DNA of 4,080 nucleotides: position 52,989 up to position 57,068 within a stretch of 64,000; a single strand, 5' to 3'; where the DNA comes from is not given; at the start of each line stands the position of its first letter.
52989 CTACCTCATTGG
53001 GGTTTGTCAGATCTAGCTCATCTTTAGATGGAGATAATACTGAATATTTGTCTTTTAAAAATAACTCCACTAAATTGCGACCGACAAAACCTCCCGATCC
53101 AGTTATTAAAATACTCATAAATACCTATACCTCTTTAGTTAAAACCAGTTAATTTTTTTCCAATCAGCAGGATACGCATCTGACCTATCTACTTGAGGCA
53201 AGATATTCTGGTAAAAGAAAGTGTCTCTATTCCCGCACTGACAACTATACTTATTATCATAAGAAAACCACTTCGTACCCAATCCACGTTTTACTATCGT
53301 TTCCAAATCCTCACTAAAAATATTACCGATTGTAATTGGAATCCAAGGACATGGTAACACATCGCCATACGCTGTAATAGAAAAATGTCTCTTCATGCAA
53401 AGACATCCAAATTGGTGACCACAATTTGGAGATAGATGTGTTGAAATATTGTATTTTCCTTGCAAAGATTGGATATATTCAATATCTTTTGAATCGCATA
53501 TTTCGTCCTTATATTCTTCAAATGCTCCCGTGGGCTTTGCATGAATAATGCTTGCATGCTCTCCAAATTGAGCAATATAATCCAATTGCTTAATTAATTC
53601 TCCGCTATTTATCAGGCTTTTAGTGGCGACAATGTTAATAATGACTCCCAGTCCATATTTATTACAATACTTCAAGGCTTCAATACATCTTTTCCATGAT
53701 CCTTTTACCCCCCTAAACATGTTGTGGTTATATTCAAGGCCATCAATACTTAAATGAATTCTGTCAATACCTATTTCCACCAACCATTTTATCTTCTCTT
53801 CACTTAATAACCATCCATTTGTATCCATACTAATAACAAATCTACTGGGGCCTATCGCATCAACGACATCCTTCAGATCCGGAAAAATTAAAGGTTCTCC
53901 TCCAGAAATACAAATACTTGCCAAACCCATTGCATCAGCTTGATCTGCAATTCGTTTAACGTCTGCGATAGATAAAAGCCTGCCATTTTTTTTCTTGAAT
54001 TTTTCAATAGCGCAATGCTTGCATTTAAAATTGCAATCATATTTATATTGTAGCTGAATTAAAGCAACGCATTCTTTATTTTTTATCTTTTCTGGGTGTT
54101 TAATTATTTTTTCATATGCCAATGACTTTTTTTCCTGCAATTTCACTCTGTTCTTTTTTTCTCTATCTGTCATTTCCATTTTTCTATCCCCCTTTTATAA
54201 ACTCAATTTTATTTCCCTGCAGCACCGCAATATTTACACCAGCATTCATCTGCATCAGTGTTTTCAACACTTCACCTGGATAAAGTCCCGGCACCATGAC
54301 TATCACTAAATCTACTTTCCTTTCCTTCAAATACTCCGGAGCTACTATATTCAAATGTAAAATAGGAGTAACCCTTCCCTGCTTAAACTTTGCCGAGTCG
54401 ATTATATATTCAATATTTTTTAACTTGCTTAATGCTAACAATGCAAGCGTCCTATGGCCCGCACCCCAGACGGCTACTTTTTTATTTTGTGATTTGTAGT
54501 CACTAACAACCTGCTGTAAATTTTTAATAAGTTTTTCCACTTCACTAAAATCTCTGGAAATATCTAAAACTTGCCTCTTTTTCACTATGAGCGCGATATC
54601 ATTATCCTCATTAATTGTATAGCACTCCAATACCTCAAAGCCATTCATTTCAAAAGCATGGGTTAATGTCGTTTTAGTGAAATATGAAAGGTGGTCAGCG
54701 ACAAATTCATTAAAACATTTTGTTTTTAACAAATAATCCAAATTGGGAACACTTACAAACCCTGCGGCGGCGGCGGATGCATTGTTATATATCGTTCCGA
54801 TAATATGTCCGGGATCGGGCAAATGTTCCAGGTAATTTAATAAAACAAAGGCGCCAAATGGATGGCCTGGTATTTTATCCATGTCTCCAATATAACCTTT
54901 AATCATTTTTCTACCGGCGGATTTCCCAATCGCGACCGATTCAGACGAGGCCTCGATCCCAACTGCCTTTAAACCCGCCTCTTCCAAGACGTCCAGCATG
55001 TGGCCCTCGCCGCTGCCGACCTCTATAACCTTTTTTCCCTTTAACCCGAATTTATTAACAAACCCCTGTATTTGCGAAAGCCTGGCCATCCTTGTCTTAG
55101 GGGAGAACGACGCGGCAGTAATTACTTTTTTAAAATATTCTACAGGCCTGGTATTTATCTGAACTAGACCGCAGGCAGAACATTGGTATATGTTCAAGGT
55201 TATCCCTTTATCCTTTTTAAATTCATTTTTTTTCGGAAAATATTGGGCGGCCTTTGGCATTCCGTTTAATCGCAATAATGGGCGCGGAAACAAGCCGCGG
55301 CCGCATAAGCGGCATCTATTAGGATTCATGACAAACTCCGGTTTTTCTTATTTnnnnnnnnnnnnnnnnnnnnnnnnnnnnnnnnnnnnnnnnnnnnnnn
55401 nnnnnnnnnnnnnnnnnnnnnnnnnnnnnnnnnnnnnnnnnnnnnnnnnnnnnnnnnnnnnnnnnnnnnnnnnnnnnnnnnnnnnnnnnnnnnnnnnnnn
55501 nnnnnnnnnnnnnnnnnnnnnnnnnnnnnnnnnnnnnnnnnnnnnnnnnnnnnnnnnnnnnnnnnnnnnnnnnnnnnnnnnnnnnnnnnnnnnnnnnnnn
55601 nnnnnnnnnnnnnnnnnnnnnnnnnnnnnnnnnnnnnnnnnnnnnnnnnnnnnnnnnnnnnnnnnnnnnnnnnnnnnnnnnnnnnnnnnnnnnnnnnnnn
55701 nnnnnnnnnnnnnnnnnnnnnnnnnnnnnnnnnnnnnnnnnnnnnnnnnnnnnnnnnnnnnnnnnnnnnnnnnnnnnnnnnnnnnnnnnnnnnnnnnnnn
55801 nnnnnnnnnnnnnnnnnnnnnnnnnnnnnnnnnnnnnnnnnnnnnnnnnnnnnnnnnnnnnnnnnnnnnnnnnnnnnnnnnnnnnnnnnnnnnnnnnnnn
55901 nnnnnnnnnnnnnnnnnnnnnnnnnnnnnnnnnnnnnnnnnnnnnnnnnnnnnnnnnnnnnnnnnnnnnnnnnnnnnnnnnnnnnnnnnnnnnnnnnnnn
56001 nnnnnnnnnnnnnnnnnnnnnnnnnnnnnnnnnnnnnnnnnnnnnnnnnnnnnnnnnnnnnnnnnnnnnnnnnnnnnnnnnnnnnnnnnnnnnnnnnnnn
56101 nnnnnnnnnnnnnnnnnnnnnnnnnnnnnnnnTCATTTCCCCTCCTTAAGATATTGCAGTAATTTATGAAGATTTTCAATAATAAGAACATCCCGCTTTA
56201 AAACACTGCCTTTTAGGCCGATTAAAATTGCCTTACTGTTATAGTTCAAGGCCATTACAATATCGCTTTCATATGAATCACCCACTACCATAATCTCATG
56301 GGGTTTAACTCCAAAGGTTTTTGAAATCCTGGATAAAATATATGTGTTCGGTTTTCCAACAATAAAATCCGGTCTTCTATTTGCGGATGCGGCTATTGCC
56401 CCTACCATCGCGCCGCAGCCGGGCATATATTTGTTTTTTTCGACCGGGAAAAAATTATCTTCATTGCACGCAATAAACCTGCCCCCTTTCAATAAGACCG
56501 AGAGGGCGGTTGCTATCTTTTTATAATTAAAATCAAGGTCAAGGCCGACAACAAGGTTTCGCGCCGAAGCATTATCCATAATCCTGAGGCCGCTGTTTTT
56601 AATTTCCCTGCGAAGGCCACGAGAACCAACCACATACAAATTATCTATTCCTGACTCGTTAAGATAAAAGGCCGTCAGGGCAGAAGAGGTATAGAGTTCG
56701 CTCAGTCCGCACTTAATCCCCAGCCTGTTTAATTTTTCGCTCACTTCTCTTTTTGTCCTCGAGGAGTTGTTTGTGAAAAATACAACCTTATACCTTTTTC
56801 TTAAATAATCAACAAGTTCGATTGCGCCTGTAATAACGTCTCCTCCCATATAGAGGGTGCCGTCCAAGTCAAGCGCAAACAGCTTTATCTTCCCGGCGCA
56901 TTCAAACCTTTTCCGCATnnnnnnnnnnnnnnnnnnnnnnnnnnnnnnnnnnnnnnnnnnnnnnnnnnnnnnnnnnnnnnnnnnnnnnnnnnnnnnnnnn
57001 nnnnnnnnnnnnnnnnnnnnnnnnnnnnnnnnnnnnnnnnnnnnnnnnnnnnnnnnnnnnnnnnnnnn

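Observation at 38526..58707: Five radical-SAM enzymes plus a TPP-dependent ALS-like enzyme and a C-methyltransferase inside a nucleotide-sugar cluster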

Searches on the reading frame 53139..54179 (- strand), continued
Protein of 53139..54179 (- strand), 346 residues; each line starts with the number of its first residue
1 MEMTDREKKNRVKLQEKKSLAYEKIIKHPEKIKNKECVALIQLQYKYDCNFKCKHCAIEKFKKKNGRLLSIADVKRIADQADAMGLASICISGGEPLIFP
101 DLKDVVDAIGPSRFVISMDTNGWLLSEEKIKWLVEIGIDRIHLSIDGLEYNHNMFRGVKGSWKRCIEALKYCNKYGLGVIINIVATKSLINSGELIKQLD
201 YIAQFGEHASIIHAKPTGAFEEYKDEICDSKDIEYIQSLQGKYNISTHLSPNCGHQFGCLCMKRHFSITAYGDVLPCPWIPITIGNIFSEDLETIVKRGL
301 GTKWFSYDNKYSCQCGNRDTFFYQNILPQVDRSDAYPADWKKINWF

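Call 53: find_related_loci(query=window:53139-54179:-, collection=metagenome_contigs, flank=10000)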
Query window:53139-54179:- (346 aa) in metagenome_contigs; peptide patterns used: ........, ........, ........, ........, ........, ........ (x = any residue, [..] = any of these).
316 stretches matched a pattern; 18 encode a relative of the query (tblastn E <= 1e-3); 17 distinct loci.
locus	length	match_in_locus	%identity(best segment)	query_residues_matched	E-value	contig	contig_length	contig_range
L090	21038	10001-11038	90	1-346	0e+0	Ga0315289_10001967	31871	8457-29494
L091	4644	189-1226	92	1-346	0e+0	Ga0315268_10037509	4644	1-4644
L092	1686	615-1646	85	3-346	0e+0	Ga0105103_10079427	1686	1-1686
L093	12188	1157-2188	84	3-346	0e+0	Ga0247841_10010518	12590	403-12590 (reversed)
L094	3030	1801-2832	83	3-346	0e+0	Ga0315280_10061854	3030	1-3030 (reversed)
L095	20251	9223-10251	79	3-345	0e+0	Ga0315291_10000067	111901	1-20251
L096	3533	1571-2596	70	2-345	0e+0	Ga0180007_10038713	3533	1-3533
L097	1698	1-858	72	60-345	2e-161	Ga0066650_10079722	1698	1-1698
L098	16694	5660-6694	72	2-345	7e-178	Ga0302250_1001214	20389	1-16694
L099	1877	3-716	83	108-345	5e-150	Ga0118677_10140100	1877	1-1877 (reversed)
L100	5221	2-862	69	60-346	6e-139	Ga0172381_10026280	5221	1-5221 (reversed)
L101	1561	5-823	72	73-345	8e-148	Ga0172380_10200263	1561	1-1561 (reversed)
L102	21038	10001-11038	92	1-346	0e+0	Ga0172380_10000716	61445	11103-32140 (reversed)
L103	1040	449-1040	93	1-210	1e-114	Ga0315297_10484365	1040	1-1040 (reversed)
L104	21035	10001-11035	68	1-345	3e-163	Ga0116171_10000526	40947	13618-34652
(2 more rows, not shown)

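Call 65: predict_structure(alignment_id=A2)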
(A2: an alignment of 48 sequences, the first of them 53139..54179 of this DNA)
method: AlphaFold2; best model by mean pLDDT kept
length: 346 residues; sequences in the alignment: 48
mean_pLDDT: 91.1   pTM: 0.90
mean pLDDT of the five models: 91.1, 90.6, 90.4, 88.4, 87.5
residues with pLDDT >= 90: 255; 70-90: 74; 50-70: 17; < 50: 0
segments of 3 or more residues with pLDDT < 50: none
pLDDT, mean of each block of 10 residues (from residue 1): 68 84 94 95 91 64 83 99 98 91 98 96 94 97 90 85 93 95 94 95 94 89 92 95 91 83 95 94 97 98 90 86 94 92 94
secondary structure, 60 per line:
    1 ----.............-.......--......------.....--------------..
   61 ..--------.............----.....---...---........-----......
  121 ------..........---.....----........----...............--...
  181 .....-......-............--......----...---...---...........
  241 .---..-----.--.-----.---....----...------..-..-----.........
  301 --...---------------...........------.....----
elements in order: H5-17 H19-25 H28-33 E40-44 H59-62 H71-83 E88-92 H102-109 E115-120 H127-136 E140-144 H149-156 H161-175 E178-185 H187-192 H194-205 E208-213 H230-241 E265-268 E273-275 H292-300 H321-331

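Call 67: fold_search(model_id=the predicted structure, library=pdb)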
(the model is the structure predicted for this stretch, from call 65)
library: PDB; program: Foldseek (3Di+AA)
matches with E <= 10: 1801; with E <= 0.001: 179
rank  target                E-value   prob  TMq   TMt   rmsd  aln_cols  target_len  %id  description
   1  6efn                  6.3e-15  1.00  0.63  0.58   6.7       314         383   20  Structure of a RiPP maturase, SkfB (released 2018-10-24)
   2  5v1q_A                7.4e-14  1.00  0.56  0.46   6.4       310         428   20  Crystal structure of Streptococcus suis SuiB (released 2017-08-30)
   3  6c8v                  9.0e-14  1.00  0.55  0.61   6.5       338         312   16  X-ray structure of PqqE from Methylobacterium extorquens (released 2018-02-14)
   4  2fb2_B                1.8e-13  1.00  0.55  0.58   8.2       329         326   18  Structure of the MoaA Arg17/266/268/Ala triple mutant (released 2006-05-09)
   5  5v1t_A                2.5e-13  1.00  0.59  0.48   6.0       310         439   22  Crystal structure of Streptococcus suis SuiB bound to precursor peptide SuiA (released 2017-08-30)
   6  5v1s_A                2.8e-13  1.00  0.56  0.47   6.2       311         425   20  Crystal structure of Streptococcus suis SuiB bound to S-adenosylmethionine (released 2017-08-30)
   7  7vob                  3.8e-13  1.00  0.59  0.62   7.3       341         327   16  The crystal structure of a Radical SAM Enzyme BlsE involved in the Biosynthesis of Blasticidin S (released 2022-05-04)
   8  5v1s_B                7.7e-13  1.00  0.55  0.45   6.8       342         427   20  Crystal structure of Streptococcus suis SuiB bound to S-adenosylmethionine (released 2017-08-30)
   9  5v1q_B                9.9e-13  1.00  0.55  0.44   6.4       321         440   20  Crystal structure of Streptococcus suis SuiB (released 2017-08-30)
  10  8ai4_B                7.1e-12  1.00  0.54  0.57   6.4       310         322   17  Crystal structure of radical SAM epimerase EpeE C223A mutant from Bacillus subtilis with [4Fe-4S] clusters, S-adenosyl (released 2024-01-10)
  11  1tv7_A                1.2e-11  1.00  0.54  0.57   8.0       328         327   18  Structure of the S-adenosylmethionine dependent Enzyme MoaA (released 2004-08-31)
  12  8ai3_B                1.7e-11  1.00  0.54  0.57   5.0       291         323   18  Crystal structure of radical SAM epimerase EpeE C223A mutant from Bacillus subtilis with [4Fe-4S] clusters and S-adeno (released 2024-01-10)
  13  4k37_A                2.3e-11  1.00  0.55  0.52   7.3       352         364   19  Native anSMEcpe with bound AdoMet (released 2013-05-08)
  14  8ai6_A                2.5e-11  1.00  0.54  0.57   5.9       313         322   17  Crystal structure of radical SAM epimerase EpeE D210A mutant from Bacillus subtilis with [4Fe-4S] clusters, S-adenosyl (released 2024-01-10)
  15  8ai6_B                4.1e-11  1.00  0.53  0.57   5.0       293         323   17  Crystal structure of radical SAM epimerase EpeE D210A mutant from Bacillus subtilis with [4Fe-4S] clusters, S-adenosyl (released 2024-01-10)
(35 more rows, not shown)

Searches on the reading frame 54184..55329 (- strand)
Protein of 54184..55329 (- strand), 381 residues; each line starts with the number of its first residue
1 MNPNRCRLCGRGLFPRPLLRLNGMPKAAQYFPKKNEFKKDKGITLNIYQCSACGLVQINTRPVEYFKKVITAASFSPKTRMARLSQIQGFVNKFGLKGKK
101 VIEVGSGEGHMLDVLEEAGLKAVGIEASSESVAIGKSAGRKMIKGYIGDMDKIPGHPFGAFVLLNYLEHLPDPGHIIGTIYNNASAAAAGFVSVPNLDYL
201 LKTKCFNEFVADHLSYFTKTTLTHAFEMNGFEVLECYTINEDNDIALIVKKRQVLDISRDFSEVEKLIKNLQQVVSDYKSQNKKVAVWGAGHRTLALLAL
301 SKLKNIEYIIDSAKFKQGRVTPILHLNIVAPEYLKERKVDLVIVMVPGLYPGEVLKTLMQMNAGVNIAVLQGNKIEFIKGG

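Call 6: search_protein_families(library=pfam, proteins=[window:54184-55329:-])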
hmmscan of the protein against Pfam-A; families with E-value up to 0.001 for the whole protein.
window:54184-55329:- (381 aa): 7 families
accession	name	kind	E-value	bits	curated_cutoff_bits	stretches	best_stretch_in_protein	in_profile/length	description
PF13489.12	Methyltransf_23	-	1.7e-15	57.6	27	1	89-235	11-163/164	Methyltransferase domain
PF08484.17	Methyltransf_14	-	3.3e-14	53.4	23.5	1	262-346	48-134/160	C-methyltransferase C-terminal domain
PF07021.18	MetW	-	3.6e-07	30.5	21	1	96-197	12-112/193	Methionine biosynthesis protein MetW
PF08421.16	Methyltransf_13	-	6.3e-06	26.7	31.3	1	6-59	1-53/62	Putative zinc binding domain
PF08241.18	Methyltransf_11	-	6.5e-06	27.1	21.2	1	103-181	2-84/95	Methyltransferase domain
PF13649.12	Methyltransf_25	-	0.00017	22.6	27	1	101-174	1-81/97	Methyltransferase domain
PF13847.12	Methyltransf_31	-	0.00085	19.5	27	0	97-185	3-102/145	Methyltransferase domain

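Call 8: search_protein_families(library=ncbifam, proteins=[window:54184-55329:-])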
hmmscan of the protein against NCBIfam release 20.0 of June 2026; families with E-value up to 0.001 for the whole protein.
window:54184-55329:- (381 aa): 3 families
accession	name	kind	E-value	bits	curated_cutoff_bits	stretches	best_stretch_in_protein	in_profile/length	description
TIGR01983.1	UbiG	equivalog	3.1e-06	26.7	102.95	1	57-199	24-158/228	bifunctional 2-polyprenyl-6-hydroxyphenol methylase/3-demethylubiquinol 3-O-methyltransferase UbiG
TIGR02081.1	metW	equivalog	8.3e-06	25.5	189.5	1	97-200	13-115/194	methionine biosynthesis protein MetW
NF045667.1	MTase_DVU1556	equivalog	0.00014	21.4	155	1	97-142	22-70/213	DVU_1556 family methyltransferase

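Call 46: search_solved_structures(query=window:54184-55329:-, max_evalue=0.01)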
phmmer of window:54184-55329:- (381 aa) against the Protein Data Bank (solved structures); distinct sequences matched with E-value up to 0.01: 13.
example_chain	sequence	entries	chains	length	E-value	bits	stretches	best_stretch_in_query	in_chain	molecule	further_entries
4rv9_A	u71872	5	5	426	2.2e-17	66.4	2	5-236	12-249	D-mycarose 3-C-methyltransferase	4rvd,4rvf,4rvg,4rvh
4e31_A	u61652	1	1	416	9.2e-09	38.1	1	3-236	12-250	TcaB9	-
4e2x_A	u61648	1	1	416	1.2e-08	37.8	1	3-236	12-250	TcaB9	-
3ndi_A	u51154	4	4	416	1.2e-08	37.7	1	3-236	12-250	Methyltransferase | TcaB9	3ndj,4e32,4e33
4e2y_A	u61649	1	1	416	2.2e-08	36.8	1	3-236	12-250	TcaB9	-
4e2w_A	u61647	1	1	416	1e-07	34.6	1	3-236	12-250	TcaB9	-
4e2z_A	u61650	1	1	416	1e-07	34.6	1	3-236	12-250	TcaB9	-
4e30_A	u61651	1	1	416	1.9e-07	33.7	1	3-236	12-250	TcaB9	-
5t64_A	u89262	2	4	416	7.4e-06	28.5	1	3-235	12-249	Sugar 3-C-methyl transferase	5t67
5t6b_A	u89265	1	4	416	2e-05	27.1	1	3-235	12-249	Sugar 3-C-methyl transferase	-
3l8d_A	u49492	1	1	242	8.7e-05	25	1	86-180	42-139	Methyltransferase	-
3cc8_A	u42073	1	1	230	0.00084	21.8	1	97-200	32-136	Putative methyltransferase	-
3dli_A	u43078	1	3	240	0.0029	20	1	97-238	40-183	methyltransferase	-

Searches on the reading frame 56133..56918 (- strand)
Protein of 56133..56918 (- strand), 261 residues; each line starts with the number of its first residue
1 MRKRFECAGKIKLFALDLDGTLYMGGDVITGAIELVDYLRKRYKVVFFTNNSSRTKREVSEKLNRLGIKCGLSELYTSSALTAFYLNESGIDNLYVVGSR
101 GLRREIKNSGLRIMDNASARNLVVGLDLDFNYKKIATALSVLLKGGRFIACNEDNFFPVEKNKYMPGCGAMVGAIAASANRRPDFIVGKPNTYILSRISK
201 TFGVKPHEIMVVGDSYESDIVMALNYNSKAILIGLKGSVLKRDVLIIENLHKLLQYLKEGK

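Call 6: search_protein_families(library=pfam, proteins=[window:56133-56918:-])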
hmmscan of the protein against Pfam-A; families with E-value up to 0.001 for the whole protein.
window:56133-56918:- (261 aa): 4 families
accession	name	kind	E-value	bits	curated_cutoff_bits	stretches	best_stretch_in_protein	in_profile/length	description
PF13344.12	Hydrolase_6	-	1.5e-22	80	27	1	14-111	1-100/101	Haloacid dehalogenase-like hydrolase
PF00702.32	Hydrolase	-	1.6e-13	51.9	26.4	1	11-224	1-188/191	haloacid dehalogenase-like hydrolase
PF13242.12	Hydrolase_like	-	1.1e-09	38.5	22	1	187-233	2-48/75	HAD-hyrolase-like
PF13419.12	HAD_2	-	3.4e-06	27.7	23.8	1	188-232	134-177/178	Haloacid dehalogenase-like hydrolase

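Call 8: search_protein_families(library=ncbifam, proteins=[window:56133-56918:-])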
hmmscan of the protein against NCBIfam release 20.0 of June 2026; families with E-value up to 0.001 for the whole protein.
window:56133-56918:- (261 aa): 16 families
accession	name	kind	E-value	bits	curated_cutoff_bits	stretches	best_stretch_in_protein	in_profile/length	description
TIGR01457.1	HAD-SF-IIA-hyp2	hypoth_equivalog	3.2e-47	161.1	247.65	1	14-233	4-222/249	TIGR01457 family HAD-type hydrolase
TIGR01452.1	PGP_euk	subfamily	3.9e-44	151.2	201.95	1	10-233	1-246/279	phosphoglycolate/pyridoxal phosphate family phosphatase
NF053752.1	TK1734_fam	exception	2.1e-40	138.6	475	1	16-257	5-259/260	2-phosphoglycolate phosphatase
TIGR01460.1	HAD-SF-IIA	subfamily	2.3e-35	122.6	100.15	1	14-233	1-243/246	HAD-IIA family hydrolase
NF007762.0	PRK10444.1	equivalog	1.9e-27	96.4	368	1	11-233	3-220/250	HAD-IIA family hydrolase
TIGR01458.1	HAD-SF-IIA-hyp3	hypoth_equivalog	5.2e-22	78.4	175.95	1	12-232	2-222/257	TIGR01458 family HAD-type hydrolase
TIGR01459.1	HAD-SF-IIA-hyp4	hypoth_equivalog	2e-12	47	103.75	1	12-81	9-78/242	TIGR01459 family HAD-type hydrolase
TIGR02253.1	CTE7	subfamily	7.8e-09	35.6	169.75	1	185-238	146-199/221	TIGR02253 family HAD-type hydrolase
TIGR01662.1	HAD-SF-IIIA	subfamily_domain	1.9e-07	31.3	44.6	0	187-231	91-136/141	HAD-IIIA family hydrolase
TIGR02254.1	YjjG_YfnB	equivalog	4.3e-06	26.4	159.9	0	187-253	150-216/223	YjjG family noncanonical pyrimidine nucleotidase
TIGR01549.1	HAD-SF-IA-v1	subfamily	5.1e-06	27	23.3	0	186-225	111-147/149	HAD-IA family hydrolase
TIGR01484.1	HAD-SF-IIB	subfamily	2.5e-05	24.4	41.8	0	13-68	1-56/221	HAD-IIB family hydrolase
TIGR01668.1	YqeG_hyp_ppase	hypoth_equivalog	3.1e-05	23.6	89.1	0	188-233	90-135/170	YqeG family HAD IIIA-type phosphatase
NF009695.0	PRK13222.1-2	equivalog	3.3e-05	23.5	225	0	189-231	150-191/226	phosphoglycolate phosphatase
TIGR01487.1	Pglycolate_arch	equivalog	0.0006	19.7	122.75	0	11-58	1-50/215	phosphoglycolate phosphatase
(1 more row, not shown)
